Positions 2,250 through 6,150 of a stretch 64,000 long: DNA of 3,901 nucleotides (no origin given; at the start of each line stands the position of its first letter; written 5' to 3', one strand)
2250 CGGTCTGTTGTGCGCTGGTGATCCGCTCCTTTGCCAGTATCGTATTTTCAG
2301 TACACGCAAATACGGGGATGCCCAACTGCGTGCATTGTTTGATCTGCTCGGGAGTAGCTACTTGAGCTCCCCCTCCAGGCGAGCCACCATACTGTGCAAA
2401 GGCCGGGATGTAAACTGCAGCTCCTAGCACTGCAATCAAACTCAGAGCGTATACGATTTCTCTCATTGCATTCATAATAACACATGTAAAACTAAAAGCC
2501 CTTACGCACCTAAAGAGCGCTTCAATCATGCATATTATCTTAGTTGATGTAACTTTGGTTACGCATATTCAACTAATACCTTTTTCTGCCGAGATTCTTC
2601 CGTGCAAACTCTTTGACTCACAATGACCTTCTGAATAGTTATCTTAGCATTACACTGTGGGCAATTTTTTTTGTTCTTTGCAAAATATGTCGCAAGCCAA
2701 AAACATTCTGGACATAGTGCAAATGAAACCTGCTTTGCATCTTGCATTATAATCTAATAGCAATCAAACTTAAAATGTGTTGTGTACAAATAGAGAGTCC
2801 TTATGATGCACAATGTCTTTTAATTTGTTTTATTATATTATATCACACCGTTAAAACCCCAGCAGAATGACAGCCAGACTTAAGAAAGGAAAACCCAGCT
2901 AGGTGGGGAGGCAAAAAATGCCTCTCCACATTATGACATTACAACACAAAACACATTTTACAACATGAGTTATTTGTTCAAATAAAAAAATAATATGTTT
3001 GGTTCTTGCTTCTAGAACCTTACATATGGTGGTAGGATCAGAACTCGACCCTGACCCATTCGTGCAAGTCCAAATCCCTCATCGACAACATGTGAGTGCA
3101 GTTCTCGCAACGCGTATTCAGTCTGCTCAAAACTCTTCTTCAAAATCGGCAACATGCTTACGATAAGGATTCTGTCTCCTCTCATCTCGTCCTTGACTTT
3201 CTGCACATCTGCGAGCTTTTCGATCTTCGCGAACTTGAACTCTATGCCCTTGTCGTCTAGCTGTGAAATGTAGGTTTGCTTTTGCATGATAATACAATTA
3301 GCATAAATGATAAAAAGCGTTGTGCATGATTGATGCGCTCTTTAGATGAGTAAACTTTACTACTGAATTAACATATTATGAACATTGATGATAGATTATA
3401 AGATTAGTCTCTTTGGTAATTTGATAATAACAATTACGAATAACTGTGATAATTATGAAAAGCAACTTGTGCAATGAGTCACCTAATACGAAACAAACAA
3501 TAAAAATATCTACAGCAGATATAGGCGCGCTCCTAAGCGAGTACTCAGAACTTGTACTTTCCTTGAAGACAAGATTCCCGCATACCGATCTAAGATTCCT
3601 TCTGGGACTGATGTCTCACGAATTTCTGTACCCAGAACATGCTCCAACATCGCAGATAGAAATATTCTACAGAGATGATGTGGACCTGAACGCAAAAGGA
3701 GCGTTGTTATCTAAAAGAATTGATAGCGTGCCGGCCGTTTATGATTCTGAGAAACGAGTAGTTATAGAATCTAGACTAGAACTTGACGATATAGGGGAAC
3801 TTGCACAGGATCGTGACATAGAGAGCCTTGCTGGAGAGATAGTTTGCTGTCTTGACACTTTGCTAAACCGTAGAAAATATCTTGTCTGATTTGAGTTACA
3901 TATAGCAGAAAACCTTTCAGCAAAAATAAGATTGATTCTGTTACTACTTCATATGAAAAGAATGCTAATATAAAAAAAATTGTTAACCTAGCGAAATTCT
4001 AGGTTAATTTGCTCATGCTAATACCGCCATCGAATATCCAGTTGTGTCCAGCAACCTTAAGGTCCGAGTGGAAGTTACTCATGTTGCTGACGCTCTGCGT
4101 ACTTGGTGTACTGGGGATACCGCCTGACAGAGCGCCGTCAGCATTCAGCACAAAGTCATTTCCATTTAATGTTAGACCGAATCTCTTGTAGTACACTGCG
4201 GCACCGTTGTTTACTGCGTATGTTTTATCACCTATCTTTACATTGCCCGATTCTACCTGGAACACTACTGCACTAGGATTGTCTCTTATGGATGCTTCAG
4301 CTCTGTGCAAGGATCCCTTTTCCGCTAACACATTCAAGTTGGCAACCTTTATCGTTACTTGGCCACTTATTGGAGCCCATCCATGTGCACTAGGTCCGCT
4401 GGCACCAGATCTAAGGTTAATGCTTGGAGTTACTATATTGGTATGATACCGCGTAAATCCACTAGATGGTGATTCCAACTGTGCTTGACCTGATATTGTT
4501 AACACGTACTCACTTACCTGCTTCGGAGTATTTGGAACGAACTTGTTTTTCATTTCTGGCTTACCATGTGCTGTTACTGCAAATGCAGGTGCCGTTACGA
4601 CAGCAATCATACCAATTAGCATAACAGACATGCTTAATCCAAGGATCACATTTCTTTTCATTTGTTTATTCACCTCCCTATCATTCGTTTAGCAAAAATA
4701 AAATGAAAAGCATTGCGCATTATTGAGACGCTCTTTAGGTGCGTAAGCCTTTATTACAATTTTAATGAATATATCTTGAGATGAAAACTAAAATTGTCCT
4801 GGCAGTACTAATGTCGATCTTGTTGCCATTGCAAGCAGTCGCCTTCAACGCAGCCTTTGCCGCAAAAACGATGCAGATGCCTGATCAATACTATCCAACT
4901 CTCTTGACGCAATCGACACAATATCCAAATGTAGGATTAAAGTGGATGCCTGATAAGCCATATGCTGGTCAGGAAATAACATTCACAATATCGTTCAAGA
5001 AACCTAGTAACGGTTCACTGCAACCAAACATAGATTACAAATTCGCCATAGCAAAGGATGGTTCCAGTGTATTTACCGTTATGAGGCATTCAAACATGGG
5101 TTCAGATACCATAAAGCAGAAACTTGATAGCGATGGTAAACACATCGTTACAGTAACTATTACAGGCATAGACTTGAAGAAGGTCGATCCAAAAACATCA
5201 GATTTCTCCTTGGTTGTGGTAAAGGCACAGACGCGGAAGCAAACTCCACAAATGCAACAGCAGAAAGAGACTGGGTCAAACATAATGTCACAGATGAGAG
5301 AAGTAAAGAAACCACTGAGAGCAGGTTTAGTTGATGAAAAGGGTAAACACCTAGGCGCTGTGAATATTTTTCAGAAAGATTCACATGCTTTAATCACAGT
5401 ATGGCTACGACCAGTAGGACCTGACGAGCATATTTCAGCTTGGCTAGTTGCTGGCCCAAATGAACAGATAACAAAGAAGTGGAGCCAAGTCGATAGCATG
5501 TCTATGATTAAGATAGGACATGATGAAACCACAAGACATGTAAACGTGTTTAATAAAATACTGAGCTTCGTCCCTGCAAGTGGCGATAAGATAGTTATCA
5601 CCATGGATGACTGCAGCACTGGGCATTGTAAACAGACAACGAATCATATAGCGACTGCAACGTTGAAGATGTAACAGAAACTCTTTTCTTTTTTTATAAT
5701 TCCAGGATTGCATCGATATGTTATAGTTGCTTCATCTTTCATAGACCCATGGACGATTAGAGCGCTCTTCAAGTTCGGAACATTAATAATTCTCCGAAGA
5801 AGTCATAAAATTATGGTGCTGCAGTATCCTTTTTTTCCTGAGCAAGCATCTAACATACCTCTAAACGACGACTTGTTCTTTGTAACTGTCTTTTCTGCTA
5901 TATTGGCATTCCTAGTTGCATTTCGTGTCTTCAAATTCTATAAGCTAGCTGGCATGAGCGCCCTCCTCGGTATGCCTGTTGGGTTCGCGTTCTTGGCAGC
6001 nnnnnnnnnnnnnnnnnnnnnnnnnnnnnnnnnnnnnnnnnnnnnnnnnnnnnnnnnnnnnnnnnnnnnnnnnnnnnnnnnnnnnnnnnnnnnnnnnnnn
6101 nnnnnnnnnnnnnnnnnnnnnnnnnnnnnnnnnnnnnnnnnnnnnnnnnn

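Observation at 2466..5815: Four copies of a ~33-bp upstream element at a fixed 32-35 nt from start codons of small exported/membrane protein genes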

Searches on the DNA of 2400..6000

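Call 60: search_rna_families(source=window, start=2400, end=6000, threshold=evalue, max_evalue=1)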
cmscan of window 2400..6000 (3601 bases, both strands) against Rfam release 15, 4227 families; matches with E-value up to 1: 0.
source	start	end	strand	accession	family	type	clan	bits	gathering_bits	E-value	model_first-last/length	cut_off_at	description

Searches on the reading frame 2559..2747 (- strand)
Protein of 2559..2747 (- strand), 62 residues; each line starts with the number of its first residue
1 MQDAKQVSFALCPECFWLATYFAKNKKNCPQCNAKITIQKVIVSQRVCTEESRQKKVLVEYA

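Call 9: search_protein_families(library=pfam, proteins=[window:2559-2747:-], max_evalue=0.1)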
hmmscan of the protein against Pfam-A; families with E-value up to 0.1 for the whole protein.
window:2559-2747:- (62 aa): 6 families
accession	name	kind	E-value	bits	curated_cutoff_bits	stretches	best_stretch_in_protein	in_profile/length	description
PF25207.1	DUF7837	-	0.00039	20.8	27.8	0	28-43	7-22/47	Domain of unknown function (DUF7837)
PF14569.12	zf-UDP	-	0.015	15.8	27.1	1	5-50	31-72/78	Zinc-binding RING-finger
PF13920.12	zf-C3HC4_3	-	0.023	15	27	1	10-37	24-47/49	Zinc finger, C3HC4 type (RING finger)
PF09723.15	Zn_ribbon_8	-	0.054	14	34.4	0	25-35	25-36/41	Zinc ribbon domain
PF23548.1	Zn_ribbon_FGT1_2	-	0.083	12.9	27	0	28-38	22-32/35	FORGETTER1 second zinc ribbon domain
PF10571.15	UPF0547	-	0.092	13.3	29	1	27-37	1-11/26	Uncharacterised protein family UPF0547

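Call 66: search_protein_families(library=ncbifam, proteins=[window:2559-2747:-], max_evalue=0.1)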
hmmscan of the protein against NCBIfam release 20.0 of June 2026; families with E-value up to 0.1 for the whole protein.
window:2559-2747:- (62 aa): 5 families
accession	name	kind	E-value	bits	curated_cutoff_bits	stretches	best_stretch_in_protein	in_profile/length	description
NF007718.0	PRK10410.2-2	equivalog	0.002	18.3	148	1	4-57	44-93/118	nitrous oxide-stimulated promoter family protein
NF007714.0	PRK10410.1-2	equivalog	0.061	13.9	88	1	6-55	30-76/103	nitrous oxide-stimulated promoter family protein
NF047723.1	TransFacS4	equivalog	0.068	13.7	120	0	27-55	2-31/90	transcription factor S4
NF040506.1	PG0870_Nterm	domain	0.068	13.3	50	1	17-38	2-23/56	PG0870-related protein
TIGR03670.1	rpoB_arch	equivalog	0.09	11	811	1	3-44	532-574/599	DNA-directed RNA polymerase subunit B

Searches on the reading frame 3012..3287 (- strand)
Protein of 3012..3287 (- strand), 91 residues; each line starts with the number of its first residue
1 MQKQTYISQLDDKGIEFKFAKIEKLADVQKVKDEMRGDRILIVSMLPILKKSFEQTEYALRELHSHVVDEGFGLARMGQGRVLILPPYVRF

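Call 9: search_protein_families(library=pfam, proteins=[window:3012-3287:-], max_evalue=0.1)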
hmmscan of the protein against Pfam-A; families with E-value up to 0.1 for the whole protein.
window:3012-3287:- (91 aa): 1 family
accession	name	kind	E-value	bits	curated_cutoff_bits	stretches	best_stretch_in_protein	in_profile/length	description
PF04472.17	SepF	-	0.018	15.7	27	1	19-87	3-68/72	Cell division protein SepF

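Call 66: search_protein_families(library=ncbifam, proteins=[window:3012-3287:-], max_evalue=0.1)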
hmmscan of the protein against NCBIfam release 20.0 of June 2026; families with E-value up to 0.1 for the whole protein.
window:3012-3287:- (91 aa): 0 families

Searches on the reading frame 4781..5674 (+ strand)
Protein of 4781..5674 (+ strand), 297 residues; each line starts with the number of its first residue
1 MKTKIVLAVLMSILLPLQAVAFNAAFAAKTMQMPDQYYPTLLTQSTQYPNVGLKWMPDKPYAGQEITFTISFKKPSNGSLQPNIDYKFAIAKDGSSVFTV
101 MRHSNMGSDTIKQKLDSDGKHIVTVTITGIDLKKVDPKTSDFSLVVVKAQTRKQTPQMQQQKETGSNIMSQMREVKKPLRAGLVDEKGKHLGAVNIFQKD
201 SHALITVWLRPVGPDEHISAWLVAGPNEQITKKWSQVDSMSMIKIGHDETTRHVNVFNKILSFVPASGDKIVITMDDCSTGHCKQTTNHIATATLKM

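Call 9: search_protein_families(library=pfam, proteins=[window:4781-5674:+], max_evalue=0.1)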
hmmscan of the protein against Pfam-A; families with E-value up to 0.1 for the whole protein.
window:4781-5674:+ (297 aa): 1 family
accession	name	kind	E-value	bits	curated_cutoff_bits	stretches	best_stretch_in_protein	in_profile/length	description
PF25312.1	Allergen_Asp_f_4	-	0.028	14.6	27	0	77-187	43-157/174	Allergen Asp f 4-like domain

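Call 12: find_encoding_contigs(protein=window:4781-5674:+, flank=10000, max_places=10)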
Protein window:4781-5674:+ (297 aa): 3 contigs read that carry it; 2 places shown.
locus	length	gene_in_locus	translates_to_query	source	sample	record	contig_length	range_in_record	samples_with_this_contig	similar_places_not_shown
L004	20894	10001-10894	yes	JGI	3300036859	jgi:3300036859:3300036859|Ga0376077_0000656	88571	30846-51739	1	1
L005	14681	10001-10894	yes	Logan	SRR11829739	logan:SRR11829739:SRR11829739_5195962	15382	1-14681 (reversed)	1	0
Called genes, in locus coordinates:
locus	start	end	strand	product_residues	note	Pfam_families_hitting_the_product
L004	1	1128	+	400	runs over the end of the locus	PF13506:Glyco_transf_21, PF13641:Glyco_tranf_2_3, PF00535:Glycos_transf_2, PF10111:Glyco_tranf_2_2 (faint)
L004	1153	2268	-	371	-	-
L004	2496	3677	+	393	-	PF00089:Trypsin, PF13365:Trypsin_2, PF13180:PDZ_2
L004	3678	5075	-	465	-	PF01565:FAD_binding_4, PF02913:FAD-oxidase_C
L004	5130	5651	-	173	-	-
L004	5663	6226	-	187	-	-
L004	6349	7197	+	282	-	PF05362:Lon_C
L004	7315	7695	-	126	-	-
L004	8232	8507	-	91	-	-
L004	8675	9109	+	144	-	-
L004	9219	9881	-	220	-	-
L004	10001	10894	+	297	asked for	-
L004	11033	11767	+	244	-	-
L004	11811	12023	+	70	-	PF14947:HTH_45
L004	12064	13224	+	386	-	PF04055:Radical_SAM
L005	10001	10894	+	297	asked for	-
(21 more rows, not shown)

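Call 14: find_homologous_proteins(query=window:4781-5674:+)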
Query window:4781-5674:+ (297 aa): 6 proteins with E <= 0.001 among 1023 candidates.
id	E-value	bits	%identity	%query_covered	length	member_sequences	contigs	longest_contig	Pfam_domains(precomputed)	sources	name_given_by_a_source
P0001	1.8e-177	607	91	100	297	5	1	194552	-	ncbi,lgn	-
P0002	2.0e-106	374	56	100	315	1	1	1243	-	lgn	-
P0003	2.4e-98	347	52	100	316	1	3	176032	-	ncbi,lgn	-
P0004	2.1e-73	265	46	98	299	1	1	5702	PF16640.12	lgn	-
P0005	3.9e-73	264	46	94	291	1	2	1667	-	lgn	-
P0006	1.4e-35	141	41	64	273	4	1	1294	-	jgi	-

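Call 15: find_encoding_contigs(protein=P0001, flank=10000, max_places=4)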
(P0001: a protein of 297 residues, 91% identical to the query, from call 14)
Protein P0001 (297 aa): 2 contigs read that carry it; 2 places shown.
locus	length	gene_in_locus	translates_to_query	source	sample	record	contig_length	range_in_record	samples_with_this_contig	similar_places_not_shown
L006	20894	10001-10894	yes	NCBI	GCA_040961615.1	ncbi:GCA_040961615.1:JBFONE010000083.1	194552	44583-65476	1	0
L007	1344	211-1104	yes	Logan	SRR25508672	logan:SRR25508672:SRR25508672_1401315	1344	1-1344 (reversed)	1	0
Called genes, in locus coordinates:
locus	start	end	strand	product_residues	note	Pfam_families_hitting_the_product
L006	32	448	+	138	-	PF10604:Polyketide_cyc2, PF03364:Polyketide_cyc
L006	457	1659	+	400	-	PF13506:Glyco_transf_21, PF13641:Glyco_tranf_2_3, PF00535:Glycos_transf_2, PF10111:Glyco_tranf_2_2 (faint)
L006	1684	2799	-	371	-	-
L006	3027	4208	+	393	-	PF00089:Trypsin, PF13365:Trypsin_2, PF13180:PDZ_2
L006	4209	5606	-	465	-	PF01565:FAD_binding_4, PF02913:FAD-oxidase_C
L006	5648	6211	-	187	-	-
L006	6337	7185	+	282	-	PF05362:Lon_C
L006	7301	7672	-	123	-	-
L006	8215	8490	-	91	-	-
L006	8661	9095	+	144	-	-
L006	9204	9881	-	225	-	-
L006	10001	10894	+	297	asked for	-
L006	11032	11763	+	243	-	-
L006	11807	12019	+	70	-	PF14947:HTH_45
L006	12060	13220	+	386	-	PF04055:Radical_SAM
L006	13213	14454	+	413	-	PF04055:Radical_SAM, PF19288:CofH_C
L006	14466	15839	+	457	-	PF01523:PmbA_TldD_1st (faint), PF19290:PmbA_TldD_2nd, PF19289:PmbA_TldD_3rd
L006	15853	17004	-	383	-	-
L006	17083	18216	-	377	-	PF28202:SlaA-like (weak)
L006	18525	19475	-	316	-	-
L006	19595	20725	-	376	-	-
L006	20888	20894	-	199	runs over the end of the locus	-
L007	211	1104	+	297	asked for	-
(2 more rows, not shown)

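Call 16: find_encoding_contigs(protein=P0003, flank=10000, max_places=4)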
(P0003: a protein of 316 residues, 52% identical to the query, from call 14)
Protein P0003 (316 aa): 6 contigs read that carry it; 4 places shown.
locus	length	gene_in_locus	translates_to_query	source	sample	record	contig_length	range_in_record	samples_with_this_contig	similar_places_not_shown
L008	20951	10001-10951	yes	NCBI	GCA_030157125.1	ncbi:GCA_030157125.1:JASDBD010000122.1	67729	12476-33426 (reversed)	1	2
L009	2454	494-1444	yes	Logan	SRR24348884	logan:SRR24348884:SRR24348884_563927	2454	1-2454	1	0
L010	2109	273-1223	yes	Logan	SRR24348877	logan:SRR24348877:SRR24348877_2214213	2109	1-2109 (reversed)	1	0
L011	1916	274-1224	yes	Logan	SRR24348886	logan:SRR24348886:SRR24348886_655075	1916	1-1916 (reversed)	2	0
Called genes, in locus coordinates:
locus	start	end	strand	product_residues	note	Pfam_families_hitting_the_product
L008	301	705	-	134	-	-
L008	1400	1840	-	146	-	-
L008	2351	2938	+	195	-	-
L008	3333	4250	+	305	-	PF01527:HTH_Tnp_1, PF13384:HTH_23, PF13518:HTH_28, PF13551:HTH_29, PF13565:HTH_32, PF00665:rve, PF13683:rve_3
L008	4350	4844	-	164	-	-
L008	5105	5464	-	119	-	-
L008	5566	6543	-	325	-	PF25852:DUF6242_C (faint), PF14870:PSII_BNR (faint), PF15902:Sortilin-Vps10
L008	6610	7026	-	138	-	-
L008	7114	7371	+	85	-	PF08734:GYD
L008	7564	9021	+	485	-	PF20695:UbiD_N, PF01977:UbiD, PF20696:UbiD_C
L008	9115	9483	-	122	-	-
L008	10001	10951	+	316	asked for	-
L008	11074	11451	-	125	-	-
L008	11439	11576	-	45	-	-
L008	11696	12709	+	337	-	PF00150:Cellulase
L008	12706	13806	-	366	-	PF04055:Radical_SAM, PF19288:CofH_C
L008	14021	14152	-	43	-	-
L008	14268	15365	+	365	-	PF04055:Radical_SAM, PF19288:CofH_C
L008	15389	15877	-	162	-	PF09335:VTT_dom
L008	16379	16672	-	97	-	-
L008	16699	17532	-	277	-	PF02621:VitK2_biosynth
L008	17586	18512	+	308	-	PF01380:SIS (weak)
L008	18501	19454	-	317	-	-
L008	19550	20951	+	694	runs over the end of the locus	PF00009:GTP_EFTU, PF22042:EF-G_D2, PF03144:GTP_EFTU_D2, PF14492:EFG_III, PF03764:EFG_IV, PF00679:EFG_C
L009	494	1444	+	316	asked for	-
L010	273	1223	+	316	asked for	-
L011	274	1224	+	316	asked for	-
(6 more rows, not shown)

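Call 17: find_encoding_contigs(protein=P0004, flank=10000, max_places=4)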
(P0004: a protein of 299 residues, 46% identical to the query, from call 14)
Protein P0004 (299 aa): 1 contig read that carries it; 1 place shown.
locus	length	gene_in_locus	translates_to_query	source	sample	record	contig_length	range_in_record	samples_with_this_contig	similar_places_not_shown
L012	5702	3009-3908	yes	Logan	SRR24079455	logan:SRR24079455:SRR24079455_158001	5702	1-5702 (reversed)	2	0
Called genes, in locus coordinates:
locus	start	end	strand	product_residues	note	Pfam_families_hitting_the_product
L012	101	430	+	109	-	-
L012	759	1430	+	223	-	-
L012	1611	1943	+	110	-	-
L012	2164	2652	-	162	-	-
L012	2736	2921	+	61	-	-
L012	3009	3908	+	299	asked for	PF16640:Big_3_5 (weak)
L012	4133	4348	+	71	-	PF02776:TPP_enzyme_N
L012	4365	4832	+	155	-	-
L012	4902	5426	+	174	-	-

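Call 30: find_encoding_contigs(protein=P0002, flank=10000, max_places=4)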
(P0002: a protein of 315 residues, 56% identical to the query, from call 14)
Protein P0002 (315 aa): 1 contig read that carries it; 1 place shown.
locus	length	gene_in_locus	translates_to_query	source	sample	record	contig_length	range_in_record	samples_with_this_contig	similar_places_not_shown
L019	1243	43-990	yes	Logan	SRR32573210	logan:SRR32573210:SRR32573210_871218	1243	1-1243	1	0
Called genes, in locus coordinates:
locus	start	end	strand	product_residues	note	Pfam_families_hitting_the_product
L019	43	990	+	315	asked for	-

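Call 66: search_protein_families(library=ncbifam, proteins=[window:4781-5674:+], max_evalue=0.1)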
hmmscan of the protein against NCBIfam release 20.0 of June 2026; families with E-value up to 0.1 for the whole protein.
window:4781-5674:+ (297 aa): 2 families
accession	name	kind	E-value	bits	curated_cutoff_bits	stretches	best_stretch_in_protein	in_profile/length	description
TIGR02127.1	pyrF_sub2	equivalog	0.013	14.7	110.6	1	78-160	127-206/261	orotidine-5'-phosphate decarboxylase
NF008522.0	PRK11449.1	equivalog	0.064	12.4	481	1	96-141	66-111/259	metal-dependent hydrolase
